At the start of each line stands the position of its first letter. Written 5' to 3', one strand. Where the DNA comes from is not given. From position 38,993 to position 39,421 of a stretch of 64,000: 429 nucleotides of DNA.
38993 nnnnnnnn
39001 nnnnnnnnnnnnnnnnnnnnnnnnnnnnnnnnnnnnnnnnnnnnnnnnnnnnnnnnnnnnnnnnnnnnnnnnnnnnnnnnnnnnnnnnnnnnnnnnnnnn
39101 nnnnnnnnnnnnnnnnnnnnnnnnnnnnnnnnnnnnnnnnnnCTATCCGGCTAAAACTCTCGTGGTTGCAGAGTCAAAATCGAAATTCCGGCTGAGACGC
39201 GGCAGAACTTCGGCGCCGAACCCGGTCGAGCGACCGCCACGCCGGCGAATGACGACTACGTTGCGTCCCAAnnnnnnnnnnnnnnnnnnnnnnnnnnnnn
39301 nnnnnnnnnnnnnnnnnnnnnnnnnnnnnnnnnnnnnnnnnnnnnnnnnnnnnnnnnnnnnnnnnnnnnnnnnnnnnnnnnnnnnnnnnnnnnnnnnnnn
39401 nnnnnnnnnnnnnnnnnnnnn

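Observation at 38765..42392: tRNA-Thr-adjacent islet: di-haem CCP-like cytochrome with a 225-aa insertion, bracketed by ~45-bp direct repeats that are relics of an LLM oxidoreductase C-terminus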

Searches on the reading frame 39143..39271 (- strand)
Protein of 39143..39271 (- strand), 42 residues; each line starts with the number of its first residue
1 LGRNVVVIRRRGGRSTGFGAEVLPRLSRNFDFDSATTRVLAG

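Call 5: search_protein_families(library=pfam, proteins=[window:39143-39271:-], max_evalue=1)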
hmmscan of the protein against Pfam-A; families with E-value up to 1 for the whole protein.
window:39143-39271:- (42 aa): 0 families

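Call 9: search_protein_families(library=ncbifam, proteins=[window:39143-39271:-], max_evalue=1)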
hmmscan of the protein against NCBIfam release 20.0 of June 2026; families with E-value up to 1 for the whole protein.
window:39143-39271:- (42 aa): 0 families
